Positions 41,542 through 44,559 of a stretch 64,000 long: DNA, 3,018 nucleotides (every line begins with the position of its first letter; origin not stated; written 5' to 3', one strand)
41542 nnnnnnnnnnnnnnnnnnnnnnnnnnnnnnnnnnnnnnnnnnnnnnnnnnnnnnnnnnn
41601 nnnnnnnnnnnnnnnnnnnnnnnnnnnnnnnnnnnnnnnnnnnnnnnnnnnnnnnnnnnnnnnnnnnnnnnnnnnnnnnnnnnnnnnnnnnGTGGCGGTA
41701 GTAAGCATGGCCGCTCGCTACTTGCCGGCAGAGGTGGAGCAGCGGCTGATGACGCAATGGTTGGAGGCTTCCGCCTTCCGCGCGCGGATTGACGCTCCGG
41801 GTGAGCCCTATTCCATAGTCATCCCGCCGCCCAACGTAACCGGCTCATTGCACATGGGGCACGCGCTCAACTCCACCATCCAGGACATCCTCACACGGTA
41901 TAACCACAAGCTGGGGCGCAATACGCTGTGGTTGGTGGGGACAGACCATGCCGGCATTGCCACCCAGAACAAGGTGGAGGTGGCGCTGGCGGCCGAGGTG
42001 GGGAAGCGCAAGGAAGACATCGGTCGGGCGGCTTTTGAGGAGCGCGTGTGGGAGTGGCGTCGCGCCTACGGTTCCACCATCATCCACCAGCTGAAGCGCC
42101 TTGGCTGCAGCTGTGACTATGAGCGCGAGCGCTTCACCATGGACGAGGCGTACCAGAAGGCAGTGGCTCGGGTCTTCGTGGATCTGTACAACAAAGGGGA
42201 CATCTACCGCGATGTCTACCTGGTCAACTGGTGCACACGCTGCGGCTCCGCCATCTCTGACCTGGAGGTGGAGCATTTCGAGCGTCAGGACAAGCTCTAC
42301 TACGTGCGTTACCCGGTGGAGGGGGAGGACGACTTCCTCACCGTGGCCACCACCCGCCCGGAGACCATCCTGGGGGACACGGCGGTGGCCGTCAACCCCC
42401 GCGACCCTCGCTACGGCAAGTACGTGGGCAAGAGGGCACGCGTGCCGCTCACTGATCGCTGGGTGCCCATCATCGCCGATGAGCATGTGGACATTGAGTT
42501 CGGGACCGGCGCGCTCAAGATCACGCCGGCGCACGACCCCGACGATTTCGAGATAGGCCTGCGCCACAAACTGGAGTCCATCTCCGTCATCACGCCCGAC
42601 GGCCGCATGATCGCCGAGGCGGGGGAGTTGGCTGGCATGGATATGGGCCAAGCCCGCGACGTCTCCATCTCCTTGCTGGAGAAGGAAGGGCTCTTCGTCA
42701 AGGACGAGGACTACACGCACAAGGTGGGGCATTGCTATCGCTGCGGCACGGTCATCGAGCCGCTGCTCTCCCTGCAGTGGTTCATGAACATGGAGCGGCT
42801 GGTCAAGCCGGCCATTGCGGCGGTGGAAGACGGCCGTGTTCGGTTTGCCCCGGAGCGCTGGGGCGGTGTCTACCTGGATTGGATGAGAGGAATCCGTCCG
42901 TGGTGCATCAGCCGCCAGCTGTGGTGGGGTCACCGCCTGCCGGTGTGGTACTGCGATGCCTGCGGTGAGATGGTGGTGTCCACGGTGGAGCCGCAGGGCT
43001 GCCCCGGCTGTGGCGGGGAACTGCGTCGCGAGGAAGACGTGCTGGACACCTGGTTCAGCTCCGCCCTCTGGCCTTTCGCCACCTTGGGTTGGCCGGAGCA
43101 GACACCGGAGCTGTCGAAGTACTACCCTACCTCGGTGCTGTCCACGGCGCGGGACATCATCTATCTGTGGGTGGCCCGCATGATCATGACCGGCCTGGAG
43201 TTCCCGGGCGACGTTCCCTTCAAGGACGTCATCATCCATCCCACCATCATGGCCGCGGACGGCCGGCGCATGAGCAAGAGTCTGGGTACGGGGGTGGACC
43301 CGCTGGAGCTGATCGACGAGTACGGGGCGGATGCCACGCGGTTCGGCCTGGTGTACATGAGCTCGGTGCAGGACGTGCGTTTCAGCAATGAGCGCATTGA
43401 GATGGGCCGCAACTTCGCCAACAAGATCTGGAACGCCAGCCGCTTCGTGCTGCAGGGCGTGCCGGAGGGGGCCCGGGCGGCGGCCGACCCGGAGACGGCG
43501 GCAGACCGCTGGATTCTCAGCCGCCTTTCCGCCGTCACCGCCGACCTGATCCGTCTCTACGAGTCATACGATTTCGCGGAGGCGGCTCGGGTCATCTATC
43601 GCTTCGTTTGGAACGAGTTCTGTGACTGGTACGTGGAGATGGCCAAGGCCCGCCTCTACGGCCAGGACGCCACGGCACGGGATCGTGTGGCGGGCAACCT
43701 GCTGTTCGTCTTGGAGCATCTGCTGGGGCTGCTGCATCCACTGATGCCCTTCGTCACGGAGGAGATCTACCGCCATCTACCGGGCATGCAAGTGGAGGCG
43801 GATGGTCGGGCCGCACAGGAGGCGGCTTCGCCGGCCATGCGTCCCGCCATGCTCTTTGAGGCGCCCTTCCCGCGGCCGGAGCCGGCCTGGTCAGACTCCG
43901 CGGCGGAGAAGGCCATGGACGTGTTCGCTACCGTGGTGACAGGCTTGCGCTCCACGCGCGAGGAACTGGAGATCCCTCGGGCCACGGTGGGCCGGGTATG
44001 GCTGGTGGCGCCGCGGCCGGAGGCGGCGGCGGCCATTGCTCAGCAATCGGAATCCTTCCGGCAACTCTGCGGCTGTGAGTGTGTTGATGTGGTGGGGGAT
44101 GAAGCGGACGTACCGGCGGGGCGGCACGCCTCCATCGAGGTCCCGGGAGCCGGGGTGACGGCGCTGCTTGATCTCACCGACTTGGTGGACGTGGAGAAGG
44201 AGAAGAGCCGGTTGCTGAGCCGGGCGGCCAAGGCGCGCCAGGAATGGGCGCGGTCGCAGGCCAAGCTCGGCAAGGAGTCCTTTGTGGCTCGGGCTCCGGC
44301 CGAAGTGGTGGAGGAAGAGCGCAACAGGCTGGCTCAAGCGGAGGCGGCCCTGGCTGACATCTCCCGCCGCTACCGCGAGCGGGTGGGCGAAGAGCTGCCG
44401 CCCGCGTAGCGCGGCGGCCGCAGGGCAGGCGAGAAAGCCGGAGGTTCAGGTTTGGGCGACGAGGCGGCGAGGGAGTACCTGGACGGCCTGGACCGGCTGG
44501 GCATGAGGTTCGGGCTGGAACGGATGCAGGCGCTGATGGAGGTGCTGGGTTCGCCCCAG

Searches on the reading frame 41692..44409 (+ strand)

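Call 41: search_protein_families(library=pfam, proteins=[window:41692-44409:+], max_evalue=0.00001)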
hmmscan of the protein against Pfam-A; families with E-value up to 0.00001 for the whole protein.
window:41692-44409:+ (905 aa): 5 families
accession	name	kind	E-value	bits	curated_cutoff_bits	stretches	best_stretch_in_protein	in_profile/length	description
PF00133.28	tRNA-synt_1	-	2.6e-128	428.7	22.7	2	20-430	3-257/414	tRNA synthetases class I (I, L, M and V)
PF08264.19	Anticodon_1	-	1.1e-36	126.4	25.1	1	605-765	1-142/148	Anticodon-binding domain of tRNA ligase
PF09334.17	tRNA-synt_1g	-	2.6e-19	69.7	20.1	1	47-194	8-136/391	tRNA synthetases class I (M)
PF10458.14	Val_tRNA-synt_C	-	1.5e-12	48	25.9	1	833-891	1-59/66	Valyl tRNA synthetase tRNA binding arm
PF13603.12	tRNA-synt_1_2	-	1.1e-10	41.8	25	1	242-306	82-146/185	Leucyl-tRNA synthetase, editing domain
